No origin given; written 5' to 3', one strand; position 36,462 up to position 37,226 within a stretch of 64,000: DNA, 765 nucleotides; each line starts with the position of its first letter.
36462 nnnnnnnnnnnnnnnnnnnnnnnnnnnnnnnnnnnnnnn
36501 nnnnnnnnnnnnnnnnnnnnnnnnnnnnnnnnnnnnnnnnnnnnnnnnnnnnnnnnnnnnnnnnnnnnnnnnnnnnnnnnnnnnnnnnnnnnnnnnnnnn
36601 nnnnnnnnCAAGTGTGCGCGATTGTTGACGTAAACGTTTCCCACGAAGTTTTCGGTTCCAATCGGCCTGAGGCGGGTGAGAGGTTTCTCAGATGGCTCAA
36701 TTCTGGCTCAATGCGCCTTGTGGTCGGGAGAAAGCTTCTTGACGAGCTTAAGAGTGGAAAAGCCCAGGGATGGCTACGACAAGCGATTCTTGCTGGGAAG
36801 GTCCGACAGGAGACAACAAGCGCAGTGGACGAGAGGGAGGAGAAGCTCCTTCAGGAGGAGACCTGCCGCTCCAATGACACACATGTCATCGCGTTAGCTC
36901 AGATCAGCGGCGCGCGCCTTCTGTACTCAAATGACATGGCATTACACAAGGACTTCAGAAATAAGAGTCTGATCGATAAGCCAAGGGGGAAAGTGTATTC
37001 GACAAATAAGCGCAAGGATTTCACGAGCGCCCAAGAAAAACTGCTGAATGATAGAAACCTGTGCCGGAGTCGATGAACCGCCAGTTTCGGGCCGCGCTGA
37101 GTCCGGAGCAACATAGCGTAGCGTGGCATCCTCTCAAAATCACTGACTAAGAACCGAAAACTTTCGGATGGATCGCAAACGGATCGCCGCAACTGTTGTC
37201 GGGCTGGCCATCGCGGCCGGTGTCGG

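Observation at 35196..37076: Lower-GC two-gene cassette: ABC/OLD-like ATPase plus PIN-like protein, a candidate uncharacterised defence or abortive-infection module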

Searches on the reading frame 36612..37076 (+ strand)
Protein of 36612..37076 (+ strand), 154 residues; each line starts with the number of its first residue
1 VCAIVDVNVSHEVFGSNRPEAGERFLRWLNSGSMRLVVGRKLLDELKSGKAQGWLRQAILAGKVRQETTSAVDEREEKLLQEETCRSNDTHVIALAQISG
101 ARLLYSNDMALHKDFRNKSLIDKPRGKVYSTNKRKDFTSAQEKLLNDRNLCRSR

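Call 3: search_protein_families(library=pfam, proteins=[window:36612-37076:+], max_evalue=1)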
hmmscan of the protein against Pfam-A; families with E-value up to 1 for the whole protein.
window:36612-37076:+ (154 aa): 2 families
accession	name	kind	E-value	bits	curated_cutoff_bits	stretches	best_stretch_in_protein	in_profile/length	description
PF01850.27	PIN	-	0.0011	20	23.6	1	40-110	35-113/120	PIN domain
PF18477.7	PIN_9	-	0.056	14.1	26.3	1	32-117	27-105/116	PIN like domain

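Call 4: search_protein_families(library=padloc, proteins=[window:36612-37076:+], max_evalue=1)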
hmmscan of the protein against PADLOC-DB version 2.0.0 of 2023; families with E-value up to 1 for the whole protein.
window:36612-37076:+ (154 aa): 0 families

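Call 5: search_protein_families(library=ncbifam, proteins=[window:36612-37076:+], max_evalue=1)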
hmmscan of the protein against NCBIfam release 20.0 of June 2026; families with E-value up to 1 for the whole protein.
window:36612-37076:+ (154 aa): 0 families

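Call 8: find_homologous_proteins(query=window:36612-37076:+, max_evalue=0.001)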
Query window:36612-37076:+ (154 aa): 1104 proteins with E <= 0.001 among 1167 candidates; the best 120 are listed.
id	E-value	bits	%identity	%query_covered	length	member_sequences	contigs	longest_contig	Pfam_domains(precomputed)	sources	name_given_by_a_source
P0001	2.0e-77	276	82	100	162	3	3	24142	-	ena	-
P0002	9.6e-77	274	82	100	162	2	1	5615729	-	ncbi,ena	-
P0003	8.1e-74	264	79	100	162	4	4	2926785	-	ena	-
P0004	1.2e-73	264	78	100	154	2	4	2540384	PF01850.28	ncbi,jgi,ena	jgi:predicted nucleic acid-binding protein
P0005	4.3e-73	262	77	100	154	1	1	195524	PF01850.28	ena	-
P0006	5.3e-73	262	79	100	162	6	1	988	-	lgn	-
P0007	1.1e-72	261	77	100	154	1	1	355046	-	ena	-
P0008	5.4e-70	252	77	100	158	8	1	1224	-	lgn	-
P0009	1.8e-69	250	74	100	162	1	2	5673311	PF01850.28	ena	-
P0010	3.0e-69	250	75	100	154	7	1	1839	-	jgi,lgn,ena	-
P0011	6.4e-69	249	74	100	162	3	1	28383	PF01850.28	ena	-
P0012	9.7e-69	248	75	100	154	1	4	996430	PF01850.28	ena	-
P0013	2.5e-68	247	76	100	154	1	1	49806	-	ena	-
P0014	7.3e-68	245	76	100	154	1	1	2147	-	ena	-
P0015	8.3e-68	245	76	100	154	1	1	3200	PF01850.28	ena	-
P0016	1.1e-67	245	76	100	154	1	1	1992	PF01850.28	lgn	-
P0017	2.7e-67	243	75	100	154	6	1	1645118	PF01850.28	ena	-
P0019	5.9e-67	242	72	100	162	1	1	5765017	PF01850.28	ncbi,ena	-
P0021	1.3e-66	241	74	100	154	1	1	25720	PF01850.28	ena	-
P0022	1.5e-66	241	73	100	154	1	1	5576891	PF01850.28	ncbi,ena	-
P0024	2.0e-66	240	74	92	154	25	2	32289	PF01850.28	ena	-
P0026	1.4e-65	238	73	100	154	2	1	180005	PF01850.28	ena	-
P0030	4.9e-65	236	75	100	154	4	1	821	PF01850.28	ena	-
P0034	1.6e-64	234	71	100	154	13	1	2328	PF01850.28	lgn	-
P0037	1.5e-63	231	71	100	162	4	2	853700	PF01850.28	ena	-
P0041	5.5e-62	226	70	100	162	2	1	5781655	PF01850.28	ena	-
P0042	1.0e-60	222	67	100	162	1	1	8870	PF01850.28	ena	-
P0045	4.8e-59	217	73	92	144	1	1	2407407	PF01850.28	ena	-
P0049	1.5e-52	196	62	99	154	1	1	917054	-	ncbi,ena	-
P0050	5.3e-51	191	60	99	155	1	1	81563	PF01850.28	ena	-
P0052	1.1e-49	186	59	99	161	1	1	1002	PF01850.28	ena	-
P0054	2.4e-49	185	58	99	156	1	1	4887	PF01850.28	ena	-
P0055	4.6e-49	184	58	99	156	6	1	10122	PF01850.28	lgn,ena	-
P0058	1.6e-48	182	60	99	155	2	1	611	PF01850.28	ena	-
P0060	2.0e-48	182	57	99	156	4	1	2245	PF01850.28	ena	-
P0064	2.9e-48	182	59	99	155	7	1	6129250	PF01850.28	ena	-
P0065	4.0e-48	181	61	99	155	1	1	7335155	PF01850.28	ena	-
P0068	7.8e-48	180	56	100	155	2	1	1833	PF01850.28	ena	-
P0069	7.8e-48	180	56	99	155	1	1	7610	-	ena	-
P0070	9.8e-48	180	58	99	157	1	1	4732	PF01850.28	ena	-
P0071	1.5e-47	179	57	99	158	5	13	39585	PF01850.28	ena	-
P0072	1.7e-47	179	57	99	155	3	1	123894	PF01850.28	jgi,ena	jgi:hypothetical protein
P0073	1.9e-47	179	56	100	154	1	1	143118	PF01850.28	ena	-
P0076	3.3e-47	178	59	99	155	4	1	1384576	PF01850.28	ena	-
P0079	4.8e-47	178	60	99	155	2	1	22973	PF01850.28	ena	-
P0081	5.3e-47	178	57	99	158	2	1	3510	PF01850.28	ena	-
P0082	5.4e-47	178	56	100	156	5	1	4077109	-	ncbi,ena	-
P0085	7.6e-47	177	58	98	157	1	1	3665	PF01850.28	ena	-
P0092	1.1e-46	177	59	99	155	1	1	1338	PF01850.28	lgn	-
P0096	1.3e-46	176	59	99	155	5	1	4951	PF01850.28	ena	-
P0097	1.4e-46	176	55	100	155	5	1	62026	PF01850.28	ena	-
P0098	1.5e-46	176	59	99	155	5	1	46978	PF01850.28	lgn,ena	-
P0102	1.7e-46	176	58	99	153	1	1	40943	PF01850.28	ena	-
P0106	2.3e-46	175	59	99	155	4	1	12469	PF01850.28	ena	-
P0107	2.7e-46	175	58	89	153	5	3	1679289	PF01850.28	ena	-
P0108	2.9e-46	175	55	99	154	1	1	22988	PF01850.28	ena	-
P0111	3.4e-46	175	56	98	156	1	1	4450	PF01850.28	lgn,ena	-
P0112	3.7e-46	175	56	99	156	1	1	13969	PF01850.28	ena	-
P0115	4.0e-46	175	55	99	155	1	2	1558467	PF01850.28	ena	-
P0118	4.8e-46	174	58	99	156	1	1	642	PF01850.28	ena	-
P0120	5.1e-46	174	61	89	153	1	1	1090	PF01850.28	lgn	-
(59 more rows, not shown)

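Call 9: find_encoding_contigs(protein=P0004, flank=6000, max_places=4)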
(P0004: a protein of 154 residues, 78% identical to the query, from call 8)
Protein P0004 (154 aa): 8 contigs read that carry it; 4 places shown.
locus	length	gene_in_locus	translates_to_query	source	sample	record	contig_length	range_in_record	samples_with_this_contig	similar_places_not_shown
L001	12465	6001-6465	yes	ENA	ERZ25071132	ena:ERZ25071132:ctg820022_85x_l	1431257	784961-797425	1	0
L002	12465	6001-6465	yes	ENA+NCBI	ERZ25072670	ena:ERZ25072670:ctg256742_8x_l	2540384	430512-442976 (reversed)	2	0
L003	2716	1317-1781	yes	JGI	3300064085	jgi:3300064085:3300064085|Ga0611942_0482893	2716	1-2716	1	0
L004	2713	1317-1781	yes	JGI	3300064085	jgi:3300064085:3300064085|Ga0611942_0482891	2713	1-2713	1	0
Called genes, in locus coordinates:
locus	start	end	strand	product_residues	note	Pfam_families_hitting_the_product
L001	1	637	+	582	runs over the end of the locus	PF00753:Lactamase_B, PF12706:Lactamase_B_2, PF23023:Anti-Pycsar_Apyc1 (weak), PF22505:RNase_J_b_CASP, PF07521:RMMBL, PF17770:RNase_J_C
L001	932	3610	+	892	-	PF17854:FtsK_alpha, PF01580:FtsK_SpoIIIE, PF09397:FtsK_gamma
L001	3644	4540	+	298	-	PF00561:Abhydrolase_1, PF12146:Hydrolase_4 (weak), PF12697:Abhydrolase_6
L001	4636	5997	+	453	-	PF13175:AAA_15 (weak), PF13304:AAA_21, PF13175:AAA_15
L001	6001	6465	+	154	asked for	PF01850:PIN (weak)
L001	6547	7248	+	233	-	-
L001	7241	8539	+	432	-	PF07690:MFS_1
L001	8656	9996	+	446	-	PF00884:Sulfatase, PF01663:Phosphodiest (weak), PF16347:SGSH_C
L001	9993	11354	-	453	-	PF00202:Aminotran_3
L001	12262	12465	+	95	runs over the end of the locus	PF01402:RHH_1 (faint)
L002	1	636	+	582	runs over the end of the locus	PF00753:Lactamase_B, PF12706:Lactamase_B_2, PF23023:Anti-Pycsar_Apyc1 (weak), PF22505:RNase_J_b_CASP, PF07521:RMMBL, PF17770:RNase_J_C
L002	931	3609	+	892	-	PF17854:FtsK_alpha, PF01580:FtsK_SpoIIIE, PF09397:FtsK_gamma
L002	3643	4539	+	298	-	PF00561:Abhydrolase_1, PF12146:Hydrolase_4 (weak), PF12697:Abhydrolase_6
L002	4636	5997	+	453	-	PF13175:AAA_15 (weak), PF13304:AAA_21, PF13175:AAA_15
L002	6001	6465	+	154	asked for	PF01850:PIN (weak)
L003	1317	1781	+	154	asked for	PF01850:PIN (weak)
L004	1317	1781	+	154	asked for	PF01850:PIN (weak)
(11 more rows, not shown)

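Call 10: find_encoding_contigs(protein=P0049, flank=6000, max_places=3)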
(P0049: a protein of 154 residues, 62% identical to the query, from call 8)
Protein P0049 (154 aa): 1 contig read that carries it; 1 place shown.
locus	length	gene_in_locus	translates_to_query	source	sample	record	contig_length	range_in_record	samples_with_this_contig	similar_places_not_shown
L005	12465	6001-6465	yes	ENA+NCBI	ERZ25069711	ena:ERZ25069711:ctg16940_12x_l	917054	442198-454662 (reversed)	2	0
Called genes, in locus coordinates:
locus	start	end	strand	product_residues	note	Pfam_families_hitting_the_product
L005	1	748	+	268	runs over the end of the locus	PF09171:AGOG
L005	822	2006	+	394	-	PF04909:Amidohydro_2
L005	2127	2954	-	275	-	-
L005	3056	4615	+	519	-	PF00732:GMC_oxred_N, PF05199:GMC_oxred_C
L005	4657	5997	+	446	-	PF13175:AAA_15, PF13476:AAA_23 (weak), PF13304:AAA_21, PF13175:AAA_15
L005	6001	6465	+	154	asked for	-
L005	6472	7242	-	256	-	PF00106:adh_short, PF08659:KR, PF13561:adh_short_C2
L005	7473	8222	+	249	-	PF00106:adh_short, PF08659:KR, PF13561:adh_short_C2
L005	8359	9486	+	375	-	PF07690:MFS_1, PF12832:MFS_1_like (faint), PF07690:MFS_1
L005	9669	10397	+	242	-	PF14333:DUF4389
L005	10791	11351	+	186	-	PF04115:Ureidogly_lyase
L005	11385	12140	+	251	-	PF00106:adh_short, PF08659:KR, PF13561:adh_short_C2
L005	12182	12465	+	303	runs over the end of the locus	PF01522:Polysacc_deac_1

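Call 11: find_encoding_contigs(protein=P0082, flank=6000, max_places=3)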
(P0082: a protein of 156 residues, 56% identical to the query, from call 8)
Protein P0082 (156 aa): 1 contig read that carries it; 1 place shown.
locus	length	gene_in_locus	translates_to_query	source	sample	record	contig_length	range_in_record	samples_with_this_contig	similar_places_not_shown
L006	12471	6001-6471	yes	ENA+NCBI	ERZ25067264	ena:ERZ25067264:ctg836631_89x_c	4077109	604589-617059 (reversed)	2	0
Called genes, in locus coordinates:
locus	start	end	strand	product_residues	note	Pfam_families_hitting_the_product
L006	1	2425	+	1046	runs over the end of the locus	PF04313:HSDR_N, PF04851:ResIII, PF18766:SWI2_SNF2, PF22679:T1R_D3-like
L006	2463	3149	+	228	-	PF01863:YgjP-like, PF10263:SprT-like (faint)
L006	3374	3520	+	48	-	-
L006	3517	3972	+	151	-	-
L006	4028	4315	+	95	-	PF04255:DUF433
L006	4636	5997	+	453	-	PF13175:AAA_15, PF13476:AAA_23 (weak), PF13304:AAA_21, PF13175:AAA_15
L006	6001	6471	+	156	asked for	-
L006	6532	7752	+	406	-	PF02463:SMC_N, PF11398:DUF2813 (faint), PF13175:AAA_15 (weak), PF13476:AAA_23 (weak), PF13304:AAA_21, PF13175:AAA_15 (weak)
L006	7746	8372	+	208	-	PF14103:DUF4276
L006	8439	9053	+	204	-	-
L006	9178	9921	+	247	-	-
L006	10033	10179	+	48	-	-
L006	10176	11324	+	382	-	PF06114:Peptidase_M78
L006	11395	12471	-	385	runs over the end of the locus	PF13784:Fic_N, PF02661:Fic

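Call 23: find_related_loci(query=A1, collection=genome_contigs, flank=8000)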
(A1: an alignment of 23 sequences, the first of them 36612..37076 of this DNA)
Query A1 (154 aa) in genome_contigs; peptide patterns used: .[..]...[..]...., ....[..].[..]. (x = any residue, [..] = any of these).
599 stretches matched a pattern (row limit reached: there are more); 474 encode a relative of the query (tblastn E <= 1e-3); the best 80 are kept; 80 distinct loci.
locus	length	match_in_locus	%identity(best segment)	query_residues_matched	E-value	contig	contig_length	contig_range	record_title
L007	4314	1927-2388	74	1-154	3e-74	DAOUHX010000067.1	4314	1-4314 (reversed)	MAG TPA_asm: Caldilineaceae bacterium isolate S2_117 k129_364579, whole genome shotgun sequence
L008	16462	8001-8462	72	1-154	6e-74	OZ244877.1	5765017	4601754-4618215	MAG: Caldilineaceae bacterium isolate 0e9cf59c-3ae2-4fcc-b9d8-336f82ec9d6e genome assembly, chromosome: 1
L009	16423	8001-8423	78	1-141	1e-73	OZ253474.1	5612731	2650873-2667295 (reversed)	MAG: Caldilineaceae bacterium isolate 7c7c1193-bf75-4e40-864d-2741339ee042 genome assembly, chromosome: 1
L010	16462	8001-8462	73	1-154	3e-72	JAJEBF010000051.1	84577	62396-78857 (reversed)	MAG: Caldilineaceae bacterium isolate jk18x8bins.28 k141_236353, whole genome shotgun sequence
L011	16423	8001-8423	74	1-141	1e-67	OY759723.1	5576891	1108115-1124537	MAG: Caldilineaceae bacterium isolate cb27a3f3-5ea9-4825-a433-acfe24f43893 genome assembly, chromosome: 1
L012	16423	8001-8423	74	1-141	3e-67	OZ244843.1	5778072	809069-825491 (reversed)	MAG: Caldilineaceae bacterium isolate 612c1115-7bee-47f5-8639-a20ad7d78505 genome assembly, chromosome: 1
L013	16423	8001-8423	70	1-141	3e-64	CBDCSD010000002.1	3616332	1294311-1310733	MAG: Caldilineaceae bacterium isolate c8244fc0-ec89-46dc-8875-79b2ccc2d134 genome assembly, contig: contig_2, whole geno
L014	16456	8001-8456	62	1-152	3e-60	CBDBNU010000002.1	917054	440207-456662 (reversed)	MAG: Dehalococcoidia bacterium isolate 71a96c89-020c-4782-a771-d9249ff8f4bc genome assembly, contig: contig_2, whole gen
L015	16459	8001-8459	56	1-153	8e-56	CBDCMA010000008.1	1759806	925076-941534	MAG: bacterium isolate 6263ad5f-5925-4d78-8ae4-828cafc75c34 genome assembly, contig: contig_8, whole genome shotgun sequ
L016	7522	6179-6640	59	1-152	2e-55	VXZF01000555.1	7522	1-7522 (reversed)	MAG: Gemmatimonadetes bacterium isolate SB0670_bin_29 NODE_4551_length_7522_cov_6.496987, whole genome shotgun sequence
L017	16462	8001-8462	59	1-152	3e-55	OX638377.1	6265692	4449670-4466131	MAG: uncultured Latescibacteria bacterium isolate 96736c8f-e424-4c7a-a7cc-5c0d8e7e2df7 genome assembly, chromosome: 1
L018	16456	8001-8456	57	1-152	7e-55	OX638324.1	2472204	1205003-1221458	MAG: uncultured Dehalococcoidia bacterium isolate 3cc91b85-964c-4eee-822c-8c355d828f5f genome assembly, chromosome: 1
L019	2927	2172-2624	56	1-151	1e-54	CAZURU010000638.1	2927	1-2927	MAG TPA_asm: uncultured bacterium isolate SRP109090_co2_4 genome assembly, contig: NODE_51516_length_2927_cov_4.477716,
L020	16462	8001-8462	58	1-152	4e-54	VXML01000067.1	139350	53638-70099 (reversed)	MAG: Gemmatimonadetes bacterium isolate SB0661_bin_36 NODE_146_length_139350_cov_81.158943, whole genome shotgun sequenc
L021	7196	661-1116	57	1-152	2e-54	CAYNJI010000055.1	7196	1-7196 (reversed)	MAG TPA_asm: uncultured Dehalococcoidia bacterium isolate SRP144767_co2_130 genome assembly, contig: NODE_10108_length_7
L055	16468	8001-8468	54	1-154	2e-48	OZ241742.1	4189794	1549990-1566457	MAG: Rhodothermales bacterium isolate 6e813d85-8f61-4035-a4a2-b9e8d494f84d genome assembly, chromosome: 1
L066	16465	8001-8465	51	1-153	1e-47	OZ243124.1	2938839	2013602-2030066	MAG: Nitrospirales bacterium isolate 0e0ef677-6dc8-49ba-883f-7fd47c8f42f7 genome assembly, chromosome: 1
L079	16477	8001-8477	53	1-152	3e-46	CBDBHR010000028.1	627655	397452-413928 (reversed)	MAG: bacterium isolate 2d38f53d-f68d-4995-9e7e-b4655ca317ad genome assembly, contig: contig_28, whole genome shotgun seq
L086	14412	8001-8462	51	1-154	7e-46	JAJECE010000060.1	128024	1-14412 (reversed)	MAG: Rhodothermales bacterium isolate jk18x9bins.87 k141_476677, whole genome shotgun sequence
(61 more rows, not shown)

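Call 26: predict_structure(alignment_id=A1)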
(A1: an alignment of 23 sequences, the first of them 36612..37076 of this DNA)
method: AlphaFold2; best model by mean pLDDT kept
length: 154 residues; sequences in the alignment: 23
mean_pLDDT: 89.8   pTM: 0.86
mean pLDDT of the five models: 89.8, 87.0, 69.5, 67.1, 50.9
residues with pLDDT >= 90: 104; 70-90: 48; 50-70: 2; < 50: 0
segments of 3 or more residues with pLDDT < 50: none
pLDDT, mean of each block of 10 residues (from residue 1): 92 92 92 87 89 92 92 94 90 94 94 94 90 81 85 68
secondary structure, 60 per line:
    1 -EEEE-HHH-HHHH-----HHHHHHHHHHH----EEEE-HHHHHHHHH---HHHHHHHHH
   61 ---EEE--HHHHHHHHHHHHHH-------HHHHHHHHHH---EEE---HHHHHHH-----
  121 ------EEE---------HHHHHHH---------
elements in order: E2-5 H11-14 H20-30 E35-38 H40-48 H52-60 E64-66 H69-82 H90-99 E103-105 H109-115 E127-129 H139-145

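Call 30: fold_search(model_id=the predicted structure, library=pdb)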
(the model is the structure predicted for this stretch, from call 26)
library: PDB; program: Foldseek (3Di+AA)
matches with E <= 10: 587; with E <= 0.001: 0
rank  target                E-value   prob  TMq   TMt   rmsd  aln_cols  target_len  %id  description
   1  1w8i                  3.2e-03  1.00  0.52  0.52   6.0       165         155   16  The Structure of gene product af1683 from Archaeoglobus fulgidus. (released 2004-11-16)
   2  5x3t_B                5.9e-03  1.00  0.57  0.62   4.3       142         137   17  VapBC from Mycobacterium tuberculosis (released 2017-06-07)
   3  3zvk_C                5.9e-03  0.99  0.47  0.52   5.4       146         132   16  Crystal structure of VapBC2 from Rickettsia felis bound to a DNA fragment from their promoter (released 2011-12-14)
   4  7vwo_A                6.8e-03  1.00  0.49  0.52   4.0       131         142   16  TA complex from Mycobacterium tuberculosis (released 2022-11-16)
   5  7by2_B                7.7e-03  0.99  0.48  0.59   5.1       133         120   17  Toxin-antitoxin complex from Klebsiella pneumoniae (released 2021-04-28)
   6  3zvk_B                7.7e-03  0.99  0.46  0.51   5.4       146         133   17  Crystal structure of VapBC2 from Rickettsia felis bound to a DNA fragment from their promoter (released 2011-12-14)
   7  7by3_B                1.1e-02  0.99  0.50  0.60   5.5       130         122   18  Toxin-antitoxin complex from klebsiella pneumoniae (released 2021-04-28)
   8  8wmm_G                1.2e-02  0.98  0.49  0.54   4.6       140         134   15  Structure of CbCas9-PcrIIC1 complex bound to 28-bp DNA substrate (20-nt complementary) (released 2024-06-05)
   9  2h1c_A                1.2e-02  0.97  0.43  0.46   5.1       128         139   16  Crystal Structure of FitAcB from Neisseria gonorrhoeae (released 2006-09-26)
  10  5wz4_A                1.3e-02  0.99  0.46  0.53   4.9       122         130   17  Crystal structure of Mycobacterium tuberculosis VapC20 (Rv2549c), Sarcin-Ricin loop cleaving toxin (released 2017-10-25)
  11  5ecw_A                1.3e-02  0.96  0.46  0.51   5.2       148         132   13  Structure of the Shigella flexneri VapC mutant D7A (released 2016-02-17)
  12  8ssf_B                1.5e-02  0.87  0.45  0.40   9.7       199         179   15  Minimal protein-only/RNA-free Ribonuclease P from Hydrogenobacter thermophilus (released 2023-10-18)
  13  2bsq_B                2.1e-02  0.94  0.41  0.44   5.4       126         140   15  FitAB bound to DNA (released 2006-08-24)
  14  9c5w_A                2.1e-02  0.77  0.41  0.39   8.8       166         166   13  Crystal structure of cyclodehydratase RohQ in complex with imidazole (released 2025-07-23)
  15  5k8j_B                2.5e-02  0.90  0.43  0.50   6.2       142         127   15  Structure of Caulobacter crescentus VapBC1 (apo form) (released 2016-12-28)
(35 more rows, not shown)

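Call 45: search_solved_structures(query=A1, max_evalue=10)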
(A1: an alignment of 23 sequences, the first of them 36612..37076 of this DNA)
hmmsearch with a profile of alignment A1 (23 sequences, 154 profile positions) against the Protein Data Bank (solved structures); distinct sequences matched with E-value up to 10: 2.
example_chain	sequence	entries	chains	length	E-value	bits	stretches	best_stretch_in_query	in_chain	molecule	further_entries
7by2_B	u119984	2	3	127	0.049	16.9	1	3-110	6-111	Ribonuclease VapC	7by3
8ure_A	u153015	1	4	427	7.4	9.8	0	33-113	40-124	sr312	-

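Call 46: find_related_loci(query=A1, collection=viral_contigs, flank=6000)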
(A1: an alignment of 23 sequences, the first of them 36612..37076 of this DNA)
Query A1 (154 aa) in viral_contigs; peptide patterns used: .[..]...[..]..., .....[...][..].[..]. (x = any residue, [..] = any of these).
7 stretches matched a pattern, but none encodes a relative of the query by tblastn (E <= 1e-3).

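Call 47: search_dna_similar(query=window:36612-37076:+, collection=plasmids, mode=protein, max_evalue=0.001, max_rows=20)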
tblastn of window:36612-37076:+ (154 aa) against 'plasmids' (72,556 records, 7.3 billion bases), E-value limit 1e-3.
No match.

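Call 48: search_dna_similar(query=window:36612-37076:+, collection=phages, mode=protein, max_evalue=0.001, max_rows=20)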
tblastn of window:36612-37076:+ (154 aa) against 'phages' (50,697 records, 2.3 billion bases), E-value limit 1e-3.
No match.

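Call 51: search_protein_families(library=pfam, alignment_id=A2, max_evalue=0.00001)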
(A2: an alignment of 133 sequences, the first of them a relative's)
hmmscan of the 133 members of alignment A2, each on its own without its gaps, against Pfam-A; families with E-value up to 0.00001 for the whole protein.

A. member 1, L008:3032-5599:+ (856 aa): 3 families
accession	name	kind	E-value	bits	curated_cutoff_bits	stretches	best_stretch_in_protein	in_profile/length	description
PF01580.24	FtsK_SpoIIIE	-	7.3e-65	218.9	24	1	403-594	3-221/221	FtsK/SpoIIIE family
PF17854.6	FtsK_alpha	-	3.5e-23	82.2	22.9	1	297-394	16-101/101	FtsK alpha domain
PF09397.16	FtsK_gamma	-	3.8e-21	75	30.6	1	730-791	2-62/63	Ftsk gamma domain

B. families by the number of members that match (of 133 scanned): 127 families (the first 25 are shown)
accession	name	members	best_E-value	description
PF13561.12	adh_short_C2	8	4.1e-70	Enoyl-(Acyl carrier protein) reductase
PF00106.31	adh_short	8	1.5e-59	short chain dehydrogenase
PF08659.16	KR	8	1.3e-13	KR domain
PF01555.25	N6_N4_Mtase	4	2.8e-44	DNA methylase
PF00732.25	GMC_oxred_N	4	9.4e-44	GMC oxidoreductase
PF05199.19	GMC_oxred_C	4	2.8e-33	GMC oxidoreductase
PF13635.12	DUF4143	3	1.7e-47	Domain of unknown function (DUF4143)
PF00561.26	Abhydrolase_1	3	4.4e-27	alpha/beta hydrolase fold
PF04343.18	DUF488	3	7.2e-26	Domain of unknown function DUF488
PF13173.12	AAA_14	3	4.1e-24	AAA domain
PF14574.11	RACo_C_ter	2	3.3e-65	C-terminal domain of RACo the ASKHA domain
PF02826.25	2-Hacid_dh_C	2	1.2e-57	D-isomer specific 2-hydroxyacid dehydrogenase, NAD binding domain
PF17651.6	Raco_middle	2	2.2e-40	RACo middle region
PF02391.22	MoaE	2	3.9e-38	MoaE protein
PF03553.21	Na_H_antiporter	2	1.6e-31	Na+/H+ antiporter family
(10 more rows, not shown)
